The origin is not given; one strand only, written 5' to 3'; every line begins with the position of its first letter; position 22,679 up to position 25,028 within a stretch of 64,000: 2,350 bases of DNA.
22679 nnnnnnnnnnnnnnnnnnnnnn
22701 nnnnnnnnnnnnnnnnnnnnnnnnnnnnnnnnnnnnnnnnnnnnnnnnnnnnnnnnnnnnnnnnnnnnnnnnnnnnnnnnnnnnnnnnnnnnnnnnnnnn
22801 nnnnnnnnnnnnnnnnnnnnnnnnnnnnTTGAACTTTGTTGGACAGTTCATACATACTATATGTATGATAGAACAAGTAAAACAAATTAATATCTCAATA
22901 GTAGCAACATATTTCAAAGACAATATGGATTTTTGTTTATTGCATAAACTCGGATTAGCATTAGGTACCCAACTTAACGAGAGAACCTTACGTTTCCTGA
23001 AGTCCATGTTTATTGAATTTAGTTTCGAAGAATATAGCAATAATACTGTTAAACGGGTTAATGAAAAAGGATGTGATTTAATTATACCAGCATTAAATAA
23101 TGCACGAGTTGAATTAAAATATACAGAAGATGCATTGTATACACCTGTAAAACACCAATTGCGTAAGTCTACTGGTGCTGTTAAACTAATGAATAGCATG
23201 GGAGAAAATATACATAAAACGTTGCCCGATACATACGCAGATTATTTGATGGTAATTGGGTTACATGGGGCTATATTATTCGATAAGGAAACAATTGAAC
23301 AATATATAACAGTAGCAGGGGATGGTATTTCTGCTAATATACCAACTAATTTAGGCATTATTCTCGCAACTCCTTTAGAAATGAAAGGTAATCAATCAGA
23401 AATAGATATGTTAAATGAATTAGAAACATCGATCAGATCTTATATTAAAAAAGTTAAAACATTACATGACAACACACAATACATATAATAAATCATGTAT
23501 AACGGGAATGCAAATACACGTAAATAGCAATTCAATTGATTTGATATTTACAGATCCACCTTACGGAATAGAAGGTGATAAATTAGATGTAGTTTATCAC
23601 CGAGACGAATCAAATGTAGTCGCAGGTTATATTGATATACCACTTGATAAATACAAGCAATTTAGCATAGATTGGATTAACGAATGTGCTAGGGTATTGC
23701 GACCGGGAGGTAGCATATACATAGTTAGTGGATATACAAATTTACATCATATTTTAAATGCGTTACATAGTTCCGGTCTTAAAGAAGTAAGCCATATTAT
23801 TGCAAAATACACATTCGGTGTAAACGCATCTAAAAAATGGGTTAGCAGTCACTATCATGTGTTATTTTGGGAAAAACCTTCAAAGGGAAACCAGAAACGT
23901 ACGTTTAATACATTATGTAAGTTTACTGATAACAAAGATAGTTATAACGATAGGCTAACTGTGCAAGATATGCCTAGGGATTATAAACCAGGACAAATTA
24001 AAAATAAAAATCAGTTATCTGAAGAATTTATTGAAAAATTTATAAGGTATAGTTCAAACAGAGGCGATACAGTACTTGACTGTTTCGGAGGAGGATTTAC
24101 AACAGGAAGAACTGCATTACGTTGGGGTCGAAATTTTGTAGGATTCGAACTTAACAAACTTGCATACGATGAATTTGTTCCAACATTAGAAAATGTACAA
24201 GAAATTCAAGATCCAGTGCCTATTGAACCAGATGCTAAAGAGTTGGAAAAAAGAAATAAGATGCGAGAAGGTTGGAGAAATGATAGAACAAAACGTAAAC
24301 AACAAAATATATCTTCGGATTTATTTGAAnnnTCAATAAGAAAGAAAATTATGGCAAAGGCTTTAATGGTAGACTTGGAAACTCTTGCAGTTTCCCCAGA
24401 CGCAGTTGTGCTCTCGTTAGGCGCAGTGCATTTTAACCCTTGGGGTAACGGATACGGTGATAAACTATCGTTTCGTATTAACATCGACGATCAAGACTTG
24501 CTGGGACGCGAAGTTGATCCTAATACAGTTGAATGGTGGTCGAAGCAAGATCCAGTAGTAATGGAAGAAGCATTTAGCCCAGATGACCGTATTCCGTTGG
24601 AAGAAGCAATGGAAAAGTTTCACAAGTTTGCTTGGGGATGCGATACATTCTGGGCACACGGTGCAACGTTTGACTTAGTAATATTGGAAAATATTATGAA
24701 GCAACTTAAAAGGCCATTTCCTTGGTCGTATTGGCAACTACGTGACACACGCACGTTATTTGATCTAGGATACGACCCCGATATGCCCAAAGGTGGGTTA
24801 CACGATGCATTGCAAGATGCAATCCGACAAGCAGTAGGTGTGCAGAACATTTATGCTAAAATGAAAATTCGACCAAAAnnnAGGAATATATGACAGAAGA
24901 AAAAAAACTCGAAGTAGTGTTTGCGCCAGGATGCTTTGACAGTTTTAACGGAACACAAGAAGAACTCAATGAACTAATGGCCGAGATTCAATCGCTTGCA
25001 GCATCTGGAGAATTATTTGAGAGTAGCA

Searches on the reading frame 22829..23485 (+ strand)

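Call 83: search_protein_families(library=pfam, max_evalue=0.01, proteins=[window:22829-23485:+])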
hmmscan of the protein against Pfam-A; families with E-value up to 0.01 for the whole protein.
window:22829-23485:+ (219 aa): 1 family
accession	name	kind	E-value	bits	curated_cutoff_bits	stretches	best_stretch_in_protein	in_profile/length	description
PF15980.10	ComGF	-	0.0014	19.3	27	1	49-103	36-88/100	Putative Competence protein ComGF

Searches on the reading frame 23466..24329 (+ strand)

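Call 83: search_protein_families(library=pfam, max_evalue=0.01, proteins=[window:23466-24329:+])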
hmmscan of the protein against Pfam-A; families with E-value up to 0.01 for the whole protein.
window:23466-24329:+ (288 aa): 1 family
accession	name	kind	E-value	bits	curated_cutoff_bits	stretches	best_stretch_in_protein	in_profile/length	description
PF01555.25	N6_N4_Mtase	-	1.7e-29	103.8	26.7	1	24-234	1-216/221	DNA methylase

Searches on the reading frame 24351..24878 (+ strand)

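Call 83: search_protein_families(library=pfam, max_evalue=0.01, proteins=[window:24351-24878:+])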
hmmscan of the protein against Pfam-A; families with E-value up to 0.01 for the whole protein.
window:24351-24878:+ (176 aa): 1 family
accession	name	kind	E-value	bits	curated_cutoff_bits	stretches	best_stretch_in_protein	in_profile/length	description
PF16473.11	Rv2179c-like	-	1.9e-34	119.3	27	1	4-167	2-176/177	3'-5' exoribonuclease Rv2179c-like domain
